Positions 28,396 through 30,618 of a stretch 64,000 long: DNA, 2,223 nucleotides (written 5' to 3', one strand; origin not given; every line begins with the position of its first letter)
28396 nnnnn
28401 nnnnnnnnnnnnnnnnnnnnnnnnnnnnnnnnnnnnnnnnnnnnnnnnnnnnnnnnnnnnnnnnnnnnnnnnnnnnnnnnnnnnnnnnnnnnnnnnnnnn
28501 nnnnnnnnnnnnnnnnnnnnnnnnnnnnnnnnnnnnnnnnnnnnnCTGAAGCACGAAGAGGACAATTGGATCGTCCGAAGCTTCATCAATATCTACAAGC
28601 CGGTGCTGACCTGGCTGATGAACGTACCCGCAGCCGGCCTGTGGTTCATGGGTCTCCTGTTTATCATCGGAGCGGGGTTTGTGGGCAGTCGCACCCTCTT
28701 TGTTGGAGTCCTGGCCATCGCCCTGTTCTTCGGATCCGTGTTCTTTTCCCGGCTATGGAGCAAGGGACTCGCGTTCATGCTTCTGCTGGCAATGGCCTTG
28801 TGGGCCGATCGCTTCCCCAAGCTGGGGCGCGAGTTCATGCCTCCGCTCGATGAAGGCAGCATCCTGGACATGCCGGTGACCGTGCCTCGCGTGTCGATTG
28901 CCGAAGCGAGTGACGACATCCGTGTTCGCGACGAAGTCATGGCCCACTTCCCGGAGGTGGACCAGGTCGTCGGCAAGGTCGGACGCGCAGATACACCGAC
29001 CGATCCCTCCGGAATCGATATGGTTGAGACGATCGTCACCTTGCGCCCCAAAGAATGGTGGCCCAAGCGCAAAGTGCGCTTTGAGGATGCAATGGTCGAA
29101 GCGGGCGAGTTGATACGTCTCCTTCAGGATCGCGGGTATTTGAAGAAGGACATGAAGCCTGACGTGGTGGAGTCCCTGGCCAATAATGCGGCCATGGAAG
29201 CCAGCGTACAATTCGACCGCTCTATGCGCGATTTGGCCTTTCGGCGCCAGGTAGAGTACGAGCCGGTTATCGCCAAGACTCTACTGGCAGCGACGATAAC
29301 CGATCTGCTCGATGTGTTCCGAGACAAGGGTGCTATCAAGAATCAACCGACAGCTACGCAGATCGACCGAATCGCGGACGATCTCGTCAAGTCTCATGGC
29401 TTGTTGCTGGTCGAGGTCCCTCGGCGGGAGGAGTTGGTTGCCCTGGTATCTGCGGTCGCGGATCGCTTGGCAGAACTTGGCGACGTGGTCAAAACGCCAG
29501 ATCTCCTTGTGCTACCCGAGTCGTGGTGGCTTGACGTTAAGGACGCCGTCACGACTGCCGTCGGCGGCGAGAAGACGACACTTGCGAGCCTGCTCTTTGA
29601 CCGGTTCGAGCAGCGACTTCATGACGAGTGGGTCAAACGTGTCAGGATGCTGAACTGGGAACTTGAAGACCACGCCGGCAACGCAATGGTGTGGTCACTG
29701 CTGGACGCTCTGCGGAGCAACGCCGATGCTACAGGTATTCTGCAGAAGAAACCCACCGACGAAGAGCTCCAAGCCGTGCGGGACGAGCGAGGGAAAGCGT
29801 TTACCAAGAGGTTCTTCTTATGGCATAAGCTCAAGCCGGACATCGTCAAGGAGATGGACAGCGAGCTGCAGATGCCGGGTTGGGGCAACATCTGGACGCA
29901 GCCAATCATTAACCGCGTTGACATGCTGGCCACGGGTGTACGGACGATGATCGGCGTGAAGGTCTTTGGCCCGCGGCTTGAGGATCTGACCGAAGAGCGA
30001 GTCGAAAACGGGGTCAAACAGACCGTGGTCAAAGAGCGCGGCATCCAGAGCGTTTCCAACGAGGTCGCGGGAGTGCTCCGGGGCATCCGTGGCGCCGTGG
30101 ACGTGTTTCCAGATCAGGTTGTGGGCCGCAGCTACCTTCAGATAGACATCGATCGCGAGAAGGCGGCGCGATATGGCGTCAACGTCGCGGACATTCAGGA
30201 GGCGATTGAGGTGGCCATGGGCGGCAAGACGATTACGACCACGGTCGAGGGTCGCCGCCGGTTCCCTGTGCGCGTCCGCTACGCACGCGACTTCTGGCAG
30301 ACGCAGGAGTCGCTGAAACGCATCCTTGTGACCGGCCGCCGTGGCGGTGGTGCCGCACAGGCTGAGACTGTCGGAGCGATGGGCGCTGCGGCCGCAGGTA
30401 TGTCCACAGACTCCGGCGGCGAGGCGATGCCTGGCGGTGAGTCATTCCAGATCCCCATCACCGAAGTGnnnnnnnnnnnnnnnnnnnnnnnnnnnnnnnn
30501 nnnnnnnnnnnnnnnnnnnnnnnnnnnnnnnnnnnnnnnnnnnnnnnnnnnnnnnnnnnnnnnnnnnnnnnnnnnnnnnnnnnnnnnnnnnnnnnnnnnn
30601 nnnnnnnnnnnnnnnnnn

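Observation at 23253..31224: Cus-type tripartite pump in which all three components carry extra domains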

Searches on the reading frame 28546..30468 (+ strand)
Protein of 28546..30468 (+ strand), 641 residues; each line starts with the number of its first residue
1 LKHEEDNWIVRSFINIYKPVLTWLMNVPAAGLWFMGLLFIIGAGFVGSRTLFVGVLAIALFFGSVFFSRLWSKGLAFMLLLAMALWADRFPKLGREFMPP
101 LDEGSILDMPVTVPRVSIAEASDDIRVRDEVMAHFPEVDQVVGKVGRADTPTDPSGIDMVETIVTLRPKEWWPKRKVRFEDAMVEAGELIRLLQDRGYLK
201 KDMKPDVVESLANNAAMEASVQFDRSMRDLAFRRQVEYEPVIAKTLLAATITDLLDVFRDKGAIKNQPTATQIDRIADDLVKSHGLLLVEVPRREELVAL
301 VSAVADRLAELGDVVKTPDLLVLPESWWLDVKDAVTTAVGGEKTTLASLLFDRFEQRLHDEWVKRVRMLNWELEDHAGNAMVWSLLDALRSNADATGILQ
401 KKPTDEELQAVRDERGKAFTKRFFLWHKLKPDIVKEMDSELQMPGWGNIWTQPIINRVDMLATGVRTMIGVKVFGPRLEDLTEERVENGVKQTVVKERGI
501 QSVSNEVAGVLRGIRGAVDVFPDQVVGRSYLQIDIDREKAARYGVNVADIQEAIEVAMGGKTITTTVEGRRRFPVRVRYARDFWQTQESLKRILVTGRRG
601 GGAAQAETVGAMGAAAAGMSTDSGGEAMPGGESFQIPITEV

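Call 75: predict_structure(alignment_id=A9)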
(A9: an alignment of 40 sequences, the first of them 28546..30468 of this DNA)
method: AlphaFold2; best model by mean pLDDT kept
length: 641 residues; sequences in the alignment: 40
mean_pLDDT: 75.6   pTM: 0.56
mean pLDDT of the five models: 75.6, 74.7, 72.3, 71.8, 65.4
residues with pLDDT >= 90: 235; 70-90: 184; 50-70: 112; < 50: 110
segments of 3 or more residues with pLDDT < 50: 1-4, 97-114, 149-155, 447-457, 459-461, 525-531, 560-585, 599-630
pLDDT, mean of each block of 10 residues (from residue 1): 53 72 80 89 83 89 88 91 87 53 39 54 77 89 63 50 80 94 96 95 94 95 94 95 95 94 91 94 92 92 94 90 86 82 87 94 95 94 97 93 93 91 89 81 50 44 56 72 77 79 78 68 53 62 68 61 40 38 50 60 33 29 32 66 54
secondary structure, 60 per line:
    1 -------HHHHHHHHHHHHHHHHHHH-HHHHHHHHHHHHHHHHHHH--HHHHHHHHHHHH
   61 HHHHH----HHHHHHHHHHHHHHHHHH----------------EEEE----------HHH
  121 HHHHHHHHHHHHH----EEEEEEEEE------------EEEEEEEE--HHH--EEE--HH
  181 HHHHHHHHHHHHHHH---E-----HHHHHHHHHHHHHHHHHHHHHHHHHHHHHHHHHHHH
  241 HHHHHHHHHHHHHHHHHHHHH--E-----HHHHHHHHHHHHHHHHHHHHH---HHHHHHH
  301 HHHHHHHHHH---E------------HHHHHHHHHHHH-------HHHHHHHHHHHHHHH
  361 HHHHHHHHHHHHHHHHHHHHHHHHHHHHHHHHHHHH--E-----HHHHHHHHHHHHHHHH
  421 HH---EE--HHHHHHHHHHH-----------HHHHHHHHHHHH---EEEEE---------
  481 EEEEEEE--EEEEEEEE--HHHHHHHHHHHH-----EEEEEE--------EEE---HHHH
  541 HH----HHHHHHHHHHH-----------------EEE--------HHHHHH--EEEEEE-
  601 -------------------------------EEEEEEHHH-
elements in order: H8-26 H28-46 H49-65 H70-87 E104-107 H118-133 E138-146 E159-166 E174-176 H179-195 H205-261 H270-290 H294-310 H327-338 H346-396 H405-422 H430-440 H452-463 E467-471 E481-487 E490-497 H500-511 E517-522 E531-533 H537-542 H547-557 E575-577 H586-591 E594-599 E632-637

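Call 87: fold_search(model_id=the predicted structure, library=pdb)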
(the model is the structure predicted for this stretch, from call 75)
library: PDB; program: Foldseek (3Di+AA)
matches with E <= 10: 312; with E <= 0.001: 0
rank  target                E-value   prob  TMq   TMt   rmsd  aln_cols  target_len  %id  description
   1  3kso                  4.6e-03  0.21  0.10  0.07  32.2       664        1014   14  Structure and Mechanism of the Heavy Metal Transporter CusA (released 2010-09-22)
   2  3ne5_A                2.1e-02  0.16  0.11  0.08  30.7       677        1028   13  Crystal structure of the CusBA heavy-metal efflux complex from Escherichia coli (released 2011-03-02)
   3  4dnr_A                4.1e-02  0.10  0.10  0.07  31.6       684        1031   13  Crystal structure of the CusBA heavy-metal efflux complex from Escherichia coli, E716F mutant (released 2013-02-13)
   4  7x0t_A                4.6e-02  0.07  0.07  0.07  35.1       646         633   12  Cryo-EM structure of human ABCD1 E630Q in the presence of C26:0-CoA and ATP (released 2023-03-22)
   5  6quz_D                5.9e-02  0.06  0.06  0.07  32.2       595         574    9  Structure of ATPgS-bound outward-facing TM287/288 in complex with sybody Sb_TM35 (released 2019-05-29)
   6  7shm_B                9.3e-02  0.09  0.10  0.10  31.7       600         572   14  Cryo-EM structure of ATP-bound human peroxisomal fatty acid transporter ABCD1 (released 2021-11-03)
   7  7shm_A                1.1e-01  0.08  0.09  0.09  31.7       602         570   14  Cryo-EM structure of ATP-bound human peroxisomal fatty acid transporter ABCD1 (released 2021-11-03)
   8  6qv0_D                1.2e-01  0.06  0.08  0.08  31.5       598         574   10  Structure of ATP-bound outward-facing TM287/288 in complex with sybody Sb_TM35 (released 2019-05-29)
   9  7l16                  1.4e-01  0.08  0.07  0.09  28.7       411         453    9  Crystal structure of sugar-bound melibiose permease MelB (released 2021-08-04)
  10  9old                  1.5e-01  0.08  0.08  0.10  28.2       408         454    9  Crystal structure of alpha-NPG-bound D59C MelBSt (released 2026-02-04)
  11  6quz_B                1.5e-01  0.04  0.06  0.07  32.7       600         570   10  Structure of ATPgS-bound outward-facing TM287/288 in complex with sybody Sb_TM35 (released 2019-05-29)
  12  8fq9                  1.9e-01  0.06  0.07  0.09  29.1       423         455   10  Crystal structure of a ligand-bound cation-site mutant D55C of a melibiose transporter (released 2024-06-05)
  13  7sel_A                2.4e-01  0.04  0.07  0.07  29.6       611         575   11  E. coli MsbA in complex with LPS and inhibitor G7090 (compound 3) (released 2022-03-09)
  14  9ocj_A                2.6e-01  0.06  0.09  0.10  31.6       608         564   10  Transporter associated with antigen processing (TAP) bound to the viral protein CPXV012 in the outward-facing open sta (released 2025-09-10)
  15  7x0z_B                3.0e-01  0.04  0.08  0.09  31.8       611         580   12  Cryo-EM structure of human ABCD1 E630Q in the presence of ATP and Magnesium in outward-facing state (released 2023-03-22)
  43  8xx4_A                1.2e+00  0.04  0.08  0.04  27.6       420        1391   10  ASFV RNAP elongation complex (released 2025-01-22)
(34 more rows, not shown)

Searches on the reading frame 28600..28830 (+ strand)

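Call 33: search_protein_families(library=pfam, proteins=[window:28600-28830:+], max_evalue=10)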
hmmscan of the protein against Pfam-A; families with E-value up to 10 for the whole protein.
window:28600-28830:+ (77 aa): 5 families
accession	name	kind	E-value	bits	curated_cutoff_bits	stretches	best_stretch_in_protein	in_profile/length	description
PF07916.16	TraG_N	-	0.079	12.3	36.1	1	29-69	6-47/462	TraG-like protein, N-terminal region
PF23688.1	YlcJ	-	0.46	11.1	27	1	36-63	6-34/49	YlcJ-like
PF17628.7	IncD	-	0.52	10.5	27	1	6-49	37-80/141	Inclusion membrane protein D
PF04932.20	Wzy_C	-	1.1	9.5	31.7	1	18-68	3-53/149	O-Antigen ligase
PF10947.13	DUF2628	-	1.7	9.6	23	1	32-64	18-52/93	Protein of unknown function (DUF2628)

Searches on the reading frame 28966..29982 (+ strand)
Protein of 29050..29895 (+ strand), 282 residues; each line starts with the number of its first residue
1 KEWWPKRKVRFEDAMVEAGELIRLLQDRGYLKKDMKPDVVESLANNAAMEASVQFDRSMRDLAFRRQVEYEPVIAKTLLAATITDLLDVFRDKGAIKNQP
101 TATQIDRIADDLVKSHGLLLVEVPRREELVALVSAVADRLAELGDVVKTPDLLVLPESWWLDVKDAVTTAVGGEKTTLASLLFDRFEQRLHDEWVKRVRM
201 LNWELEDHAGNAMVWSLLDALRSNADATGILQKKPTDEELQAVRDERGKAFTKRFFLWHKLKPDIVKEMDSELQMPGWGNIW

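Call 9: find_homologous_proteins(query=window:29050-29895:+, max_evalue=0.001)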
Query seq(282 aa) (282 aa): 9 proteins with E <= 0.001 among 2855 candidates.
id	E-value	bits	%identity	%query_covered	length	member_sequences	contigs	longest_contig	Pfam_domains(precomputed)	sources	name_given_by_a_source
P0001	7.6e-87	309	62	81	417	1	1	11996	PF00873.26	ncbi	ncbi:MAG: efflux RND transporter permease subunit, partial [Planctomycetota bacterium]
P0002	7.8e-83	296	54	91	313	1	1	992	-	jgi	jgi:hypothetical protein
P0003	6.1e-38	149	51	55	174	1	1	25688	-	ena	-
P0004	5.0e-34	136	38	85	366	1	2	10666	PF00873.26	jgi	jgi:Cu(I)/Ag(I) efflux system membrane protein CusA/SilA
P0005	6.0e-34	136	30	100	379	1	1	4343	-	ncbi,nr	ncbi:MAG TPA: hypothetical protein PKC18_07240, partial [Lacipirellulaceae bacterium]|nr:hypothetica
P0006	4.7e-25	107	60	32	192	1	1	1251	-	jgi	-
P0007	3.1e-13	68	44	34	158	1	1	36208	-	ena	-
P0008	1.6e-11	62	32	65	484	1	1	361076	-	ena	-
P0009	2.0e-6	46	83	11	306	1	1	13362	PF00873.26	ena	-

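Call 19: search_protein_representatives(alignment_id=A3)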
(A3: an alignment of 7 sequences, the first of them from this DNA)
Query: 7 sequences, 259 profile positions. Proteins with E-value up to 0.001 (for the whole library): 303; up to 1e-10: 163; up to 1e-30: 27. The best 150 are listed.
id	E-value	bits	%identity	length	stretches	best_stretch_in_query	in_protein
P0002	4.9e-113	393.3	-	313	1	1-252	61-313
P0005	6.4e-107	373.2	-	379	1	1-259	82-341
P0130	3.1e-79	282.5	-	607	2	1-259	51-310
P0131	6.3e-52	193.0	-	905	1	1-259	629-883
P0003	8.9e-52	192.5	-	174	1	117-259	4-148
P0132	4.2e-46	173.9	-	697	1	24-259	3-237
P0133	4.4e-45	170.6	-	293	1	1-232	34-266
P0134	3.0e-40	154.7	-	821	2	1-249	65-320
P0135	9.0e-40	153.2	-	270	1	1-231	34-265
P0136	2.2e-39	151.9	-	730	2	10-240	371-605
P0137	6.4e-39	150.4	-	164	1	108-259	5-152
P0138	1.4e-38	149.2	-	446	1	1-259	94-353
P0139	2.0e-38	148.7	-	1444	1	1-258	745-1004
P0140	7.7e-38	146.8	-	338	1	1-187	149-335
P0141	1.9e-37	145.5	-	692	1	1-200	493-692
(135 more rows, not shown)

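Call 33: search_protein_families(library=pfam, proteins=[window:29062-29838:+], max_evalue=10)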
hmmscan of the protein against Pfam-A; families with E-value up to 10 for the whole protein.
window:29062-29838:+ (259 aa): 2 families
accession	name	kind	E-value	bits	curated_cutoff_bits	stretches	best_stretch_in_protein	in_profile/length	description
PF06892.16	Phage_CP76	-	0.051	13.9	26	1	98-145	56-106/146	Phage regulatory protein CII (CP76)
PF20283.3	CTD7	-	0.13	13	27.6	1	180-206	44-70/126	C-terminal domain 7 of the ABC-three component (ABC-3C) systems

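Call 38: predict_structure(alignment_id=A5)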
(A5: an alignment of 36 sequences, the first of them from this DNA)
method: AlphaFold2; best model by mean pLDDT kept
length: 267 residues; sequences in the alignment: 36
mean_pLDDT: 93.2   pTM: 0.81
mean pLDDT of the five models: 93.2, 92.7, 92.4, 90.5, 89.5
residues with pLDDT >= 90: 221; 70-90: 44; 50-70: 2; < 50: 0
segments of 3 or more residues with pLDDT < 50: none
pLDDT, mean of each block of 10 residues (from residue 1): 86 96 97 96 98 94 94 97 96 93 95 95 95 96 92 88 86 88 96 94 93 97 97 96 93 89 74
secondary structure, 60 per line:
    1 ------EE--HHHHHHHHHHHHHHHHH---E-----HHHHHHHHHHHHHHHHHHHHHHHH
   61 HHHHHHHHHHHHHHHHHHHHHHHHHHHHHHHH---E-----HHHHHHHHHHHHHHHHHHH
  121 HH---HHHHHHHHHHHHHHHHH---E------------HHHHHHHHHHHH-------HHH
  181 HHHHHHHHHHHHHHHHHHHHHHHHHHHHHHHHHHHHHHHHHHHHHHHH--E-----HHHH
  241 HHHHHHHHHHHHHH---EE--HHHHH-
elements in order: H11-27 H37-92 H102-122 H126-142 H159-170 H178-228 H237-254 H262-266

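Call 42: find_related_loci(query=A7, collection=genome_contigs, flank=10000)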
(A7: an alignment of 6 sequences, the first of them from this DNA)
Query A7 (339 aa) in genome_contigs; peptide patterns used: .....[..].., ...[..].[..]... (x = any residue, [..] = any of these).
600 stretches matched a pattern (row limit reached: there are more); 599 encode a relative of the query (tblastn E <= 1e-3); the best 80 are kept; 80 distinct loci.
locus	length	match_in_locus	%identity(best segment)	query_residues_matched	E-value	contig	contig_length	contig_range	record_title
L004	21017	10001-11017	35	1-339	5e-63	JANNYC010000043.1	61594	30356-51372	MAG: Planctomycetota bacterium isolate VAR_34_concoct_85_sub VAR_34_k141_1026328, whole genome shotgun sequence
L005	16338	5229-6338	36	1-339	5e-62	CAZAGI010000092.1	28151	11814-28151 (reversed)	MAG TPA_asm: uncultured Planctomycetaceae bacterium isolate SRP287051_co1_163 genome assembly, contig: NODE_2554_length_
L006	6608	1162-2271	37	1-339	4e-61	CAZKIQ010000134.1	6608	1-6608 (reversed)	MAG TPA_asm: uncultured Alcaligenaceae bacterium isolate SRP287051_co1_48 genome assembly, contig: NODE_14106_length_660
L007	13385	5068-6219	35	1-339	3e-56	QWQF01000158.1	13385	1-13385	MAG: Planctomycetota bacterium isolate ZH-3NOV15-plancto1 ZH-3NOV15-C6551, whole genome shotgun sequence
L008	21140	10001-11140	33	1-338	2e-55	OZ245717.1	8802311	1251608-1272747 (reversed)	MAG: Gemmataceae bacterium isolate a1969a84-6968-4215-8892-50c3549db43c genome assembly, chromosome: 1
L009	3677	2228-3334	35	1-339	2e-50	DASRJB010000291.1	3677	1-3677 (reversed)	MAG TPA_asm: Pirellulaceae bacterium isolate SMAG_U10125 k141_1495089, whole genome shotgun sequence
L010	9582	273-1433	34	1-339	2e-49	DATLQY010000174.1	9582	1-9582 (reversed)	MAG TPA_asm: Pirellulales bacterium isolate SMAG_U13890 k141_353293, whole genome shotgun sequence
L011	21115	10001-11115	28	1-335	5e-37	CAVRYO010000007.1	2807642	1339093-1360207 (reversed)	MAG: Pirellulales bacterium isolate MFD00964.bin.2.162 genome assembly, contig: contig_4237, whole genome shotgun sequen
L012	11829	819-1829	41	1-339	9e-71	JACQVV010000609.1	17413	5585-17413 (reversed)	MAG: Planctomycetota bacterium isolate NC_groundwater_1472_Ag_S-0.65um_69_29 S_p65_S5_coassembly_k141_5171988, whole gen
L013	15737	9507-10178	46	1-335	2e-31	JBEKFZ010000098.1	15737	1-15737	MAG: Thermoguttaceae bacterium isolate SPRUCE 241 SPRUCE_241_98, whole genome shotgun sequence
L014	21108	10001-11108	39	2-339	9e-55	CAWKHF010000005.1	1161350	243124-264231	MAG: uncultured Planctomycetota bacterium isolate MFD09603.bin.2.73 genome assembly, contig: contig_16683, whole genome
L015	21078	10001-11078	36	1-339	3e-49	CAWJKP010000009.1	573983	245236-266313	MAG: Pirellulales bacterium isolate MFD05580.bin.2.29 genome assembly, contig: contig_8631, whole genome shotgun sequenc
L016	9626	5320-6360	26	1-339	1e-27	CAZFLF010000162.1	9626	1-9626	MAG TPA_asm: uncultured Pirellulaceae bacterium isolate SRP136066_co1_133 genome assembly, contig: NODE_9851_length_9626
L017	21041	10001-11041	72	1-335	3e-19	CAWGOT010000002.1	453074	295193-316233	MAG: uncultured Planctomycetia bacterium isolate MFD05580.bin.2.48 genome assembly, contig: contig_15377, whole genome s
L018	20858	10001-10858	43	1-339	2e-18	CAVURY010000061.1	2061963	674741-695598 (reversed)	MAG: uncultured Planctomycetota bacterium isolate MFD09671.bin.3.67 genome assembly, contig: contig_8274, whole genome s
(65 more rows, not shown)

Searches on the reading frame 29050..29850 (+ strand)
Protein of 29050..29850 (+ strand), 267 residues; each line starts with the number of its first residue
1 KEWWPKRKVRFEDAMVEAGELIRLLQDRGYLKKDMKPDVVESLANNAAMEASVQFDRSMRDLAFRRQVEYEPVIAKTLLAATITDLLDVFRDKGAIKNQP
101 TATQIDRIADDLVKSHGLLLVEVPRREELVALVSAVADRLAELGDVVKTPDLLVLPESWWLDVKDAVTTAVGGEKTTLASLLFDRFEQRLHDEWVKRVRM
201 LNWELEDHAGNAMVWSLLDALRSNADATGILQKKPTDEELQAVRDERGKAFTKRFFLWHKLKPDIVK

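Call 44: fold_search(model_id=the predicted structure, library=pdb)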
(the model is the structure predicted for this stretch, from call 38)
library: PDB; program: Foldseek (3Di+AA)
matches with E <= 10: 333; with E <= 0.001: 0
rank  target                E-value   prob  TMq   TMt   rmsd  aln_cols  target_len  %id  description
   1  6sz9_D                1.3e-01  0.54  0.28  0.27  10.3       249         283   13  Type IV Coupling Complex (T4CC) from L. pneumophila. (released 2020-05-13)
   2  4avm                  3.5e-01  0.12  0.18  0.19  33.9       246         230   15  Crystal structure of the N-BAR domain of human bridging integrator 2. (released 2012-06-20)
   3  3zcj_D                5.4e-01  0.08  0.15  0.19  29.3       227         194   11  Crystal structure of Helicobacter pylori T4SS protein CagL in a tetragonal crystal form with a helical RGD-motif (6 Mo (released 2013-10-09)
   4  9lrz                  5.7e-01  0.06  0.14  0.14  25.6       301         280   12  Core filament of the spirochete periplasmic flagella of Leptospira biflexa (released 2025-12-24)
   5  5c6h_K                7.7e-01  0.09  0.12  0.19  23.2       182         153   12  Mcl-1 complexed with Mule (released 2016-08-03)
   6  5mes_A                8.1e-01  0.10  0.13  0.21  21.6       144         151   13  MCL1 FAB COMPLEX IN COMPLEX WITH COMPOUND 29 (released 2017-01-18)
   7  3god_D                8.1e-01  0.10  0.18  0.16  24.6       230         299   18  Structural basis for DNase activity of a conserved protein implicated in CRISPR-mediated antiviral defense (released 2009-06-30)
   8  5c6h_U                8.1e-01  0.09  0.12  0.19  22.6       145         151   16  Mcl-1 complexed with Mule (released 2016-08-03)
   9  2lyi_MODEL_1_A        8.6e-01  0.12  0.15  0.22  23.5       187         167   12  Repetitive domain (RP) of aciniform spidroin 1 from Nephila antipodiana (released 2013-01-16)
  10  3vkg_A                8.6e-01  0.07  0.17  0.03  34.3       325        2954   15  X-ray structure of an MTBD truncation mutant of dynein motor domain (released 2012-03-14)
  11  9d5n_CD               9.0e-01  0.05  0.14  0.13  44.1       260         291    9  48-nm doublet microtubule from Trichomonas vaginalis strain G3 (released 2025-05-14)
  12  3zcj_E                9.5e-01  0.07  0.16  0.20  30.1       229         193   13  Crystal structure of Helicobacter pylori T4SS protein CagL in a tetragonal crystal form with a helical RGD-motif (6 Mo (released 2013-10-09)
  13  6iv3_C                9.5e-01  0.06  0.18  0.18  19.3       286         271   10  Crystal structure of a bacterial Bestrophin homolog from Klebsiella pneumoniae with a mutation W252A (released 2019-11-13)
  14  9dh7                  1.0e+00  0.33  0.34  0.04  17.6       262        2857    9  State-4 of the motor domain from full-length human dynein-1 in 5mM AMPPNP with 5mM Mg2+ (released 2025-04-23)
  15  7f1r_R                1.0e+00  0.05  0.15  0.13  28.4       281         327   12  Cryo-EM structure of the chemokine receptor CCR5 in complex with RANTES and Gi (released 2021-07-14)
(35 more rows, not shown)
